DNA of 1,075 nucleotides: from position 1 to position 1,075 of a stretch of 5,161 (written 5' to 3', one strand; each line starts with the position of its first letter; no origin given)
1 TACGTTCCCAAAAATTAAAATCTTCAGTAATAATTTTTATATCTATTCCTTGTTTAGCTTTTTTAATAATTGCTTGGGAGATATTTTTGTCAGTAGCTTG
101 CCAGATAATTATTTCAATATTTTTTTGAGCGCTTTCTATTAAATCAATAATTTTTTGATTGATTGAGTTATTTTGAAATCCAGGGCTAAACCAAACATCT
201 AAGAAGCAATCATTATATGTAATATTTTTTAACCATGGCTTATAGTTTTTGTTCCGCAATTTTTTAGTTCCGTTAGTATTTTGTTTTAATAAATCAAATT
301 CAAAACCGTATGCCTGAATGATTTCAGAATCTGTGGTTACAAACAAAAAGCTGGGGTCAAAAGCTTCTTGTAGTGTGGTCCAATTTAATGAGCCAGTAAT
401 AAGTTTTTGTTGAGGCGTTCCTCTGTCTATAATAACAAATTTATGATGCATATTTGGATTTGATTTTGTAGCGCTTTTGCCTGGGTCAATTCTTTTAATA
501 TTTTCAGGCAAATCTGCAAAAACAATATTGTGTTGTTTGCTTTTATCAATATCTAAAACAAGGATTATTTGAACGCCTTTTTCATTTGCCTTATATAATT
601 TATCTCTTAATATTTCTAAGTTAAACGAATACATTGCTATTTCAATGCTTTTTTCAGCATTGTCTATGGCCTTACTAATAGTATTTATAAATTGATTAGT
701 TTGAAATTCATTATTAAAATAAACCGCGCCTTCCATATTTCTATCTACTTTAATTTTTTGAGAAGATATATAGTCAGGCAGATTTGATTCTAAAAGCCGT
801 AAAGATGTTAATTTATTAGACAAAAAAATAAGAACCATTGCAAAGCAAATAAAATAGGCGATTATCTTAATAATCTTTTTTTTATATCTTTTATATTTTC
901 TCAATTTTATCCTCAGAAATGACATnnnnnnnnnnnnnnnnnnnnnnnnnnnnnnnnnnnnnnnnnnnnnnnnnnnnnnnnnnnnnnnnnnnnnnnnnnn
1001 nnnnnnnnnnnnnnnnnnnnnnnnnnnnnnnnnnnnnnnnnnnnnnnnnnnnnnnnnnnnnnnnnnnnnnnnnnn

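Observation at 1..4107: Overlapping operon of a free-standing RT, a degenerate ABC-exporter-like membrane ATPase and an anchored PLD behind a structured leader: candidate undescribed RT-based system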

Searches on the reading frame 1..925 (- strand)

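Call 7: search_protein_families(library=pfam, proteins=[window:1-925:-], max_evalue=0.1)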
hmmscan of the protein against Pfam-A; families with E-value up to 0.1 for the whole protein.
window:1-925:- (308 aa): 5 families
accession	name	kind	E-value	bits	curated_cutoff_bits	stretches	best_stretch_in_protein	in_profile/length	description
PF13091.12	PLDc_2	-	4.8e-24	85.1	27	2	84-211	2-129/132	PLD-like domain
PF11495.14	Regulator_TrmB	-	8.8e-10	38.7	22.2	1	77-133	9-64/233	Archaeal transcriptional regulator TrmB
PF07894.18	SACK1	-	4.2e-08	33.5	21.4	1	61-196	107-252/274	Scaffolding anchor of CK1 domain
PF13090.12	PP_kinase_C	-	0.008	16.1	25.8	1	77-124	10-61/172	Polyphosphate kinase C-terminal domain 2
PF13407.12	Peripla_BP_4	-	0.081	12.9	35.1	0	249-292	35-78/258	Periplasmic binding protein domain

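Call 8: search_protein_families(library=padloc, proteins=[window:1-925:-], max_evalue=0.1)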
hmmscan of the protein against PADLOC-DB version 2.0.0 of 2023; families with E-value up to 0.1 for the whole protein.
window:1-925:- (308 aa): 9 families
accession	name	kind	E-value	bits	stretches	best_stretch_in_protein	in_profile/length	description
PDLC02614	DrmC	-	7.1e-16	56.4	2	79-184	22-122/153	DrmC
PDLC02589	DrmC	-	1.2e-07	29.1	2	85-137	117-170/264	DrmC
PDLC02616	DrmC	-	9e-06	23.4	2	74-177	77-180/224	DrmC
PDLC02606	DrmC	-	1.2e-05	23.2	1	84-146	40-103/182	DrmC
PDLC02585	DrmC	-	2.7e-05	21.9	1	83-139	110-167/253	DrmC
PDLC03922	MkoB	-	0.0002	18.8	1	82-184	480-567/610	-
PDLC02595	DrmC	-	0.0019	16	0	256-302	118-169/269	DrmC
PDLC02605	DrmC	-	0.0045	14.6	1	255-302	116-164/270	DrmC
PDLC02607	DrmC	-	0.019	12.3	0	84-170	116-214/265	DrmC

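Call 9: search_protein_families(library=ncbifam, proteins=[window:1-925:-], max_evalue=0.1)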
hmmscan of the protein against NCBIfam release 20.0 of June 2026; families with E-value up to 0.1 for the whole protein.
window:1-925:- (308 aa): 8 families
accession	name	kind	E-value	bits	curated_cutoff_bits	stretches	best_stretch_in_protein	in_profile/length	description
NF010492.0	PRK13912.1-3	equivalog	4.6e-20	71.9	297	2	65-216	22-174/178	nuclease NucT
NF010490.0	PRK13912.1-1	equivalog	6.5e-16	58.8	211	2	75-203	27-145/159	nuclease NucT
NF010493.0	PRK13912.1-4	equivalog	2.8e-12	46.9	351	2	82-185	31-136/171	nuclease NucT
NF010491.0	PRK13912.1-2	equivalog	3.4e-11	43.2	225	2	73-203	31-163/180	nuclease NucT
NF038319.1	DISARM_DrmC_I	equivalog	9.1e-09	35.2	133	1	82-169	98-194/236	DISARM system phospholipase D-like protein DrmC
TIGR04265.1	bac_cardiolipin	equivalog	0.0014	17.6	290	1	76-299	127-364/483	cardiolipin synthase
NF041141.1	tran_reg_TrmBL2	equivalog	0.047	13.2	530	0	243-300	125-180/264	HTH-type transcriptional regulator TrmBL2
NF001248.0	PRK00218.1-4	equivalog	0.055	13.3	225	0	67-124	53-111/207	high frequency lysogenization protein HflD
